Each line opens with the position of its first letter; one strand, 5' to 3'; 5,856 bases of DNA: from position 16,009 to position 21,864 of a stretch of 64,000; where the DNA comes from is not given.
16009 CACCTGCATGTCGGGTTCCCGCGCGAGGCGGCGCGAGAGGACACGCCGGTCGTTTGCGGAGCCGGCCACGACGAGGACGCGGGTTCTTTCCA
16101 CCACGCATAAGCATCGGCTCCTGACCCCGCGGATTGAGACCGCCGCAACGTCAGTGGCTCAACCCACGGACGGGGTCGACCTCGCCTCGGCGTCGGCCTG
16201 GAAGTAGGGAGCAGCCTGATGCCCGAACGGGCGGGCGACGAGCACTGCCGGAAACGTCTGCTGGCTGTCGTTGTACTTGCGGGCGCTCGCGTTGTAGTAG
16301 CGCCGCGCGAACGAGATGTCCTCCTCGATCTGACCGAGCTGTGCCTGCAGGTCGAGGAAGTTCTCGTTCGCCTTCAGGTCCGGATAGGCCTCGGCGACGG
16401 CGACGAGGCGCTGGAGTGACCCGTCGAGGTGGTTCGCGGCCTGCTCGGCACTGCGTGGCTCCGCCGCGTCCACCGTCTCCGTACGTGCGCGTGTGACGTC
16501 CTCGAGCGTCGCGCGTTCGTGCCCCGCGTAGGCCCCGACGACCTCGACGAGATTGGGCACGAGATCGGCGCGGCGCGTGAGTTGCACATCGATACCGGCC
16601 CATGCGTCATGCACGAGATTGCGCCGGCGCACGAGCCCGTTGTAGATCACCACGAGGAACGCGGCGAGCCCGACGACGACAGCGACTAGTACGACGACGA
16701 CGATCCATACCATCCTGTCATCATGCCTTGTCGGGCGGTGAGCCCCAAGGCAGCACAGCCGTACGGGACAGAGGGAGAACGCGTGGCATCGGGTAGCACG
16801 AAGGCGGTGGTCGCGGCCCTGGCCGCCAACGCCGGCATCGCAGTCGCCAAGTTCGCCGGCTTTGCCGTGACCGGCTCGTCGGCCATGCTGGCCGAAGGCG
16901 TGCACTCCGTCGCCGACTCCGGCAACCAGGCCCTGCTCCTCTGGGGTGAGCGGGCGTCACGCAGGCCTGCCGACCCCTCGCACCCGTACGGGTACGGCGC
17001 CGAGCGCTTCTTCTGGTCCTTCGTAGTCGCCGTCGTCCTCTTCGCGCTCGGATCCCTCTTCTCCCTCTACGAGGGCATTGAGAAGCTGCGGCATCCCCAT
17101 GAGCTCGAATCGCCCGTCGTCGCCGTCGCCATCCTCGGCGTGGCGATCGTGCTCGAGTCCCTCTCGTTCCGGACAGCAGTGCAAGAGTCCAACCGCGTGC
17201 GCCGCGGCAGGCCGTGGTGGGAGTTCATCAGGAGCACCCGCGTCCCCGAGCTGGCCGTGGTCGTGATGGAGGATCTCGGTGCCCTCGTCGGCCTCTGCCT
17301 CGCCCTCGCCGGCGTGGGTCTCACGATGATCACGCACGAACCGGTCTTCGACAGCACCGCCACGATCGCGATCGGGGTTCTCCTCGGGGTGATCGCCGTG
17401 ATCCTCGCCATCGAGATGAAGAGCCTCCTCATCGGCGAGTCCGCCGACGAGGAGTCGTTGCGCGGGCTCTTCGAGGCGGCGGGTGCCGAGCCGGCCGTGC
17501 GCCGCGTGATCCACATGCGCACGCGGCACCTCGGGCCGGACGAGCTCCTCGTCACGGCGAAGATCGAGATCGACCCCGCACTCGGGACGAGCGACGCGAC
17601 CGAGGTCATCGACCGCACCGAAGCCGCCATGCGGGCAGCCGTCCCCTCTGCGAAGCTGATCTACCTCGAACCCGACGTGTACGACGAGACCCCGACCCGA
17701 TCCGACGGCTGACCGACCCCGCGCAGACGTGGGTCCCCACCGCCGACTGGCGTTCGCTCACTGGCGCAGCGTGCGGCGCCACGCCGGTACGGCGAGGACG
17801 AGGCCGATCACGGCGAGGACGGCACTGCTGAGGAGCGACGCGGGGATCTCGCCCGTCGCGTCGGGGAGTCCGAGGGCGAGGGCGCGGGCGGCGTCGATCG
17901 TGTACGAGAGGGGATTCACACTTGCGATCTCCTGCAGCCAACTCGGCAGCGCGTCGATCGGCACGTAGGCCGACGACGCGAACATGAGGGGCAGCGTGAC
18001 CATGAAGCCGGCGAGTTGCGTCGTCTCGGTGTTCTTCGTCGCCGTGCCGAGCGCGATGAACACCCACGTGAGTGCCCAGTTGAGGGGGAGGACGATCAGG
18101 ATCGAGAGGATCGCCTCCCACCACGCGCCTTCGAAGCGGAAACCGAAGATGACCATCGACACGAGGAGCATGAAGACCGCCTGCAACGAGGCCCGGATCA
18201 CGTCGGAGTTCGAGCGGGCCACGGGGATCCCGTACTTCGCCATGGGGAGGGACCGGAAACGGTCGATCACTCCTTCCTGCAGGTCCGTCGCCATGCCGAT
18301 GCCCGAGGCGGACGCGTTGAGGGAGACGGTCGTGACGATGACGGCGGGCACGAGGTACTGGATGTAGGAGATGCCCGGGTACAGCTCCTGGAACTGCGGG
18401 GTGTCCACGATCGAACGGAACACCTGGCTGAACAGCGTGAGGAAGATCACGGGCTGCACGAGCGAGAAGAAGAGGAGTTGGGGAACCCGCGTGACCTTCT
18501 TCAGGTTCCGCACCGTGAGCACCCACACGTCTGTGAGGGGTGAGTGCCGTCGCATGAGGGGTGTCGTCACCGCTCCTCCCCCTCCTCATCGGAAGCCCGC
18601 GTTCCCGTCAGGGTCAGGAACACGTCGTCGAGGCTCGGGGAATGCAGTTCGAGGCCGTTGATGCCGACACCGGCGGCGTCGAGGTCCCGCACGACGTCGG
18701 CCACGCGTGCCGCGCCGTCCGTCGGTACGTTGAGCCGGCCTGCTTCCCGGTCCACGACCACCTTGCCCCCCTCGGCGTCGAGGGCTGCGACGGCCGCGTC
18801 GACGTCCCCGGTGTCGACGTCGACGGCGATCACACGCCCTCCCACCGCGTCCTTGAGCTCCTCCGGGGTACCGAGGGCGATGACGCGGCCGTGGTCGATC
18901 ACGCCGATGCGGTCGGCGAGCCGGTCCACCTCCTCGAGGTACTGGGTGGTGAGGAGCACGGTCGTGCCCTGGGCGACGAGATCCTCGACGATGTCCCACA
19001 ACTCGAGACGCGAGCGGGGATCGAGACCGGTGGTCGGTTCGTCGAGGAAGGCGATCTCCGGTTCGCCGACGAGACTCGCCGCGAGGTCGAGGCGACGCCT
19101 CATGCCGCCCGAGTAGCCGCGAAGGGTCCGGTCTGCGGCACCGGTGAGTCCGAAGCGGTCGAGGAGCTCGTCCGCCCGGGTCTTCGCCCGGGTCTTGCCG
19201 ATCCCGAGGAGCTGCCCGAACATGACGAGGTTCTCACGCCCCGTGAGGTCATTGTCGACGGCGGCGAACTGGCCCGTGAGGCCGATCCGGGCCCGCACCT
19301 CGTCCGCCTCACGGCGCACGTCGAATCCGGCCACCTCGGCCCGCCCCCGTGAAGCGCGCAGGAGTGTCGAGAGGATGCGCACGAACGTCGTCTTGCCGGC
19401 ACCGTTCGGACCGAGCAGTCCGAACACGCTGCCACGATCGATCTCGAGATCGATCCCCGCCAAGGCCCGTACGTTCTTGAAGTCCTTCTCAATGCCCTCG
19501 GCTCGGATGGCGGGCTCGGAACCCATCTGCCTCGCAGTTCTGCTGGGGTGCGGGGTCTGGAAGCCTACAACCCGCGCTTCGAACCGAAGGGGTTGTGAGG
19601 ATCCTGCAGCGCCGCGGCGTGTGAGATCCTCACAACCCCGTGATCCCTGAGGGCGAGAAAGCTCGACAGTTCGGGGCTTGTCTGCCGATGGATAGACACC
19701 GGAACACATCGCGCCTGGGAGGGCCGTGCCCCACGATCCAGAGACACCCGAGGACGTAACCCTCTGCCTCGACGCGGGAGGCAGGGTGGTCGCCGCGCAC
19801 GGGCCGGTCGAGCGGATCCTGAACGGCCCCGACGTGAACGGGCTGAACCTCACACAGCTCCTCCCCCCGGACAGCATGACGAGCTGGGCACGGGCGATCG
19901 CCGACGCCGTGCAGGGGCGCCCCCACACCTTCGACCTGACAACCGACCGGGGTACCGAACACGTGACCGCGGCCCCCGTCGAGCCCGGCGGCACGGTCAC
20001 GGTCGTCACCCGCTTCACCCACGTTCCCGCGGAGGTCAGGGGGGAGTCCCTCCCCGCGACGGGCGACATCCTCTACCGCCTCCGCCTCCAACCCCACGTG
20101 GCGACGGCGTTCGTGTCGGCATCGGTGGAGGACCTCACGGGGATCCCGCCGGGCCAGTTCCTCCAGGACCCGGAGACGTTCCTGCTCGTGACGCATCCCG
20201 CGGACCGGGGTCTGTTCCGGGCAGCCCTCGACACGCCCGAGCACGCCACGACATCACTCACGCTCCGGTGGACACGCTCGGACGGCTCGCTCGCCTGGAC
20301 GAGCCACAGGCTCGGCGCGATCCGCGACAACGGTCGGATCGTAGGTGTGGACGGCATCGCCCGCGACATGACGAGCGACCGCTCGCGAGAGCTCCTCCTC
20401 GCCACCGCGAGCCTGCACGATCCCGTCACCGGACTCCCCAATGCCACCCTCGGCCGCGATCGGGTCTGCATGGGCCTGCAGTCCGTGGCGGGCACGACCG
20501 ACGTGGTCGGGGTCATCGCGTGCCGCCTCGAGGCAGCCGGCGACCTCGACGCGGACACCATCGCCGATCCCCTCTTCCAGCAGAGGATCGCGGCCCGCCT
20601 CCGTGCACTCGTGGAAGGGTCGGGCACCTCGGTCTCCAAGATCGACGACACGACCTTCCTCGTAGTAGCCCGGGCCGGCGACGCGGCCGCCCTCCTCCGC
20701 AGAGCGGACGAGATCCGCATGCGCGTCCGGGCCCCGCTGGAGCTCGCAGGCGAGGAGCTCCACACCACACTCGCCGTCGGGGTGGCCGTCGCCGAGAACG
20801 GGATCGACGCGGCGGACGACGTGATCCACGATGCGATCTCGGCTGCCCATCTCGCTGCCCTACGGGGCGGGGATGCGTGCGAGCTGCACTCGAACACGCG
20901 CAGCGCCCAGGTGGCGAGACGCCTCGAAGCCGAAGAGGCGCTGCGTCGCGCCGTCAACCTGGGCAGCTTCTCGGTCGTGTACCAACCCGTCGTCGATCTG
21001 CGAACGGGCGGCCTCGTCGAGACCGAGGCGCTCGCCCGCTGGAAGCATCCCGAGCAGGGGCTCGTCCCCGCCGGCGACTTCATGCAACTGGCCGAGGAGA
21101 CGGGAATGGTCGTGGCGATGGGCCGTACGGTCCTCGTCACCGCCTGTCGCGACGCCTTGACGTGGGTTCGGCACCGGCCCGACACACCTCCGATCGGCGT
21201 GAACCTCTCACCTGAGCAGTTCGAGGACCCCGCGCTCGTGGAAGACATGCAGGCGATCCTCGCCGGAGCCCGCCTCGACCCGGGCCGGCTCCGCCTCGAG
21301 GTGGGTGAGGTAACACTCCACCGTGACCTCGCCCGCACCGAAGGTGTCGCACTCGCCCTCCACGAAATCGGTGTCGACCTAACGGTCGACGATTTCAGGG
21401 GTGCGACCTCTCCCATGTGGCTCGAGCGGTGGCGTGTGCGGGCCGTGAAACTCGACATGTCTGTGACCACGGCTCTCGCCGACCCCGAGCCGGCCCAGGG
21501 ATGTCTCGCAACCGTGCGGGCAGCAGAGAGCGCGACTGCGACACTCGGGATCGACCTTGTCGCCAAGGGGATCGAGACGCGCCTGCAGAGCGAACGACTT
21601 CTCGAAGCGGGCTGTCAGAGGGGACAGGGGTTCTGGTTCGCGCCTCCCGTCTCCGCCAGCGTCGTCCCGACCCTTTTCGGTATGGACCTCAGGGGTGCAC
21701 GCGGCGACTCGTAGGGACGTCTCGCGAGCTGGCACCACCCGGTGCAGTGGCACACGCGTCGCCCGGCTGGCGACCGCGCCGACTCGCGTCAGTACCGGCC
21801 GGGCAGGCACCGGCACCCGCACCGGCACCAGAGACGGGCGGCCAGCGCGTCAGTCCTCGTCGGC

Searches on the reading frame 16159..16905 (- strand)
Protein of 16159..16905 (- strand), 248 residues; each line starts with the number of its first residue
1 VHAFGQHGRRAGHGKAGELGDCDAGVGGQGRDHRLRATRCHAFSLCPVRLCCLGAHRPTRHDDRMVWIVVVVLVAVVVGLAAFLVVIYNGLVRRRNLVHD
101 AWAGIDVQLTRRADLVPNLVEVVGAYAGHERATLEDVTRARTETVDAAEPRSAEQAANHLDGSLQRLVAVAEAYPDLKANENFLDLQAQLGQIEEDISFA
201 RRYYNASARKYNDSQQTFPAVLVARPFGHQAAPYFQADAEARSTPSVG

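Call 56: search_protein_families(library=pfam, proteins=[window:16159-16905:-], max_evalue=0.0001)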
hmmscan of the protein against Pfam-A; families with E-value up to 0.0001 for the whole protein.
window:16159-16905:- (248 aa): 1 family
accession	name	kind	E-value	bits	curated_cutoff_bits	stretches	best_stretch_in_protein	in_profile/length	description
PF04011.17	LemA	-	3.4e-54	183.1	26.2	1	101-247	1-147/149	LemA family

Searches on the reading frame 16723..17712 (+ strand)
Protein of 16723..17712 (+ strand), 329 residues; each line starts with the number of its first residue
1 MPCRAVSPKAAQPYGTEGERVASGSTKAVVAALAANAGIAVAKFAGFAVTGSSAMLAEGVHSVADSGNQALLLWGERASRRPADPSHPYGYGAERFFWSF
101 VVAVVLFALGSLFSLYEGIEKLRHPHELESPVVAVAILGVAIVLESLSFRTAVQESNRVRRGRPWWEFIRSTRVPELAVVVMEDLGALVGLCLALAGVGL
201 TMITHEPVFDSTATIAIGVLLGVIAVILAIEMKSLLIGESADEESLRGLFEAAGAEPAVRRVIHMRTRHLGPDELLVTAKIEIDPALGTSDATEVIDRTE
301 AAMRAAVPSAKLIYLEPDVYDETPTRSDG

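Call 56: search_protein_families(library=pfam, proteins=[window:16723-17712:+], max_evalue=0.0001)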
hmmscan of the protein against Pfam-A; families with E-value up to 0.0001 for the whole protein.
window:16723-17712:+ (329 aa): 2 families
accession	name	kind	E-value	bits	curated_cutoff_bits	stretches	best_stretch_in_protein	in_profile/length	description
PF01545.26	Cation_efflux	-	7.4e-41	140.5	26.6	1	30-236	2-197/198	Cation efflux family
PF16916.11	ZT_dimer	-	1.3e-07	31.9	26.7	1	242-315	2-75/78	Dimerisation domain of Zinc Transporter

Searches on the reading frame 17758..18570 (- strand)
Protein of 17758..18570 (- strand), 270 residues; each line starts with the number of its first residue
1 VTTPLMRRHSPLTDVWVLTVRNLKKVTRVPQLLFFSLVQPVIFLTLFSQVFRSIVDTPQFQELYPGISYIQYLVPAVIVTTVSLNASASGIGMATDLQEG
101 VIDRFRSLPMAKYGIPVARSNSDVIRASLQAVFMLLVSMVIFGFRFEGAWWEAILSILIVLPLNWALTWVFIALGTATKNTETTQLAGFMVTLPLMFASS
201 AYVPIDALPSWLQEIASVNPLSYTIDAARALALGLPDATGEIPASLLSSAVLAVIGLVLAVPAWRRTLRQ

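Call 56: search_protein_families(library=pfam, proteins=[window:17758-18570:-], max_evalue=0.0001)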
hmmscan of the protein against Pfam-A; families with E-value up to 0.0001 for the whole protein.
window:17758-18570:- (270 aa): 2 families
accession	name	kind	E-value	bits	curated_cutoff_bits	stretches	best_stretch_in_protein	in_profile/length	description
PF01061.29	ABC2_membrane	-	5.2e-32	111.5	26.9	1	14-231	2-209/211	ABC-2 type transporter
PF12698.13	ABC2_membrane_3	-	3.5e-17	63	31.6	1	67-260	158-345/347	ABC-2 family transporter protein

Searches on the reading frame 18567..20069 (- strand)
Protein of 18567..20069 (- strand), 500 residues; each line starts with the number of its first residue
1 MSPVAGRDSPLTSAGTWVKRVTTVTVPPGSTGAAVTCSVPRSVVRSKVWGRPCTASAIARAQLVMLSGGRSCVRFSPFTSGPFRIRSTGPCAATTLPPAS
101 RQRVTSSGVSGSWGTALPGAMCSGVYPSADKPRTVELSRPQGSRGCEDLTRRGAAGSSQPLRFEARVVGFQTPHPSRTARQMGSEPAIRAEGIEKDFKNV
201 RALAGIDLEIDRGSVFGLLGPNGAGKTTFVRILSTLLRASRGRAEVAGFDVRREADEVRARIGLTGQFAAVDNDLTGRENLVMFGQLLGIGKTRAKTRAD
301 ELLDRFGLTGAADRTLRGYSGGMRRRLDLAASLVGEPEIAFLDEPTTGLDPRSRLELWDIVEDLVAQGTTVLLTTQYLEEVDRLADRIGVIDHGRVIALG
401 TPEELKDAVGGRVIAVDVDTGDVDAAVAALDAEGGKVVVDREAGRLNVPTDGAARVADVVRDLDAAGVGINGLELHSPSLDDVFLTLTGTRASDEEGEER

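Call 56: search_protein_families(library=pfam, proteins=[window:18567-20069:-], max_evalue=0.0001)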
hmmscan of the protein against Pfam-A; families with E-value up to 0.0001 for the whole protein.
window:18567-20069:- (500 aa): 3 families
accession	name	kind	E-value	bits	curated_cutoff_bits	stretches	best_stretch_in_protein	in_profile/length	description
PF00005.33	ABC_tran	-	1.1e-28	101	25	1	204-347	2-137/137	ABC transporter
PF13304.12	AAA_21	-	1.9e-11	45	27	0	306-376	225-298/304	AAA domain, putative AbiEii toxin, Type IV TA system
PF13732.12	DrrA1-3_C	-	1.9e-08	35.3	27.4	1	400-486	1-79/81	ATP-binding protein DrrA1-3-like, C-terminal domain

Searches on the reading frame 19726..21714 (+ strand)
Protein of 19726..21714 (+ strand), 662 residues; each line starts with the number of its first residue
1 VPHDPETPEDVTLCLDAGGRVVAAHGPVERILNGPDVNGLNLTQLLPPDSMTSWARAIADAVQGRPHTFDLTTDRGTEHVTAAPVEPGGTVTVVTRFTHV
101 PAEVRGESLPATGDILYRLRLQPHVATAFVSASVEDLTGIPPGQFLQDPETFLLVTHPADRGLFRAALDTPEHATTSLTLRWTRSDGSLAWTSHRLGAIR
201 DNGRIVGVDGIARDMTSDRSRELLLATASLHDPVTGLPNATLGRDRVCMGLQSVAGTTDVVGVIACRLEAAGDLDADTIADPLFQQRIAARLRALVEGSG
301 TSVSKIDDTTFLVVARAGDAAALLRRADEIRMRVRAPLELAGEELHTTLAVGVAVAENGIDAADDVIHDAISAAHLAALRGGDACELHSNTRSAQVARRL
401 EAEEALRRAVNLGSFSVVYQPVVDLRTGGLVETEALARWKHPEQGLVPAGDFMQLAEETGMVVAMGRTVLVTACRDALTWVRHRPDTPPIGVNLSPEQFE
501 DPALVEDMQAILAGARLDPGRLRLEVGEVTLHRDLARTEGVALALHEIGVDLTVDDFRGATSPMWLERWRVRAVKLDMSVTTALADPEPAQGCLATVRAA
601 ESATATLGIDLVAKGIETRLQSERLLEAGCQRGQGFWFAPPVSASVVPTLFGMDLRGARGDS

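Call 56: search_protein_families(library=pfam, proteins=[window:19726-21714:+], max_evalue=0.0001)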
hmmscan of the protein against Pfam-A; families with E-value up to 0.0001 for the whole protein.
window:19726-21714:+ (662 aa): 4 families
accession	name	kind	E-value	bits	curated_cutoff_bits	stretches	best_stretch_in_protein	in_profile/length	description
PF00563.25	EAL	-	3.1e-51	174.5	31.3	1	404-641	2-236/236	EAL domain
PF13426.13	PAS_9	-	7.2e-09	36.3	27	1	129-216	15-102/103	PAS domain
PF08447.18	PAS_3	-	1.8e-08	35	25.6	1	129-212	3-89/89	PAS fold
PF00990.26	GGDEF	-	5.8e-07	29.9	23.8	1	230-375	2-152/161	Diguanylate cyclase, GGDEF domain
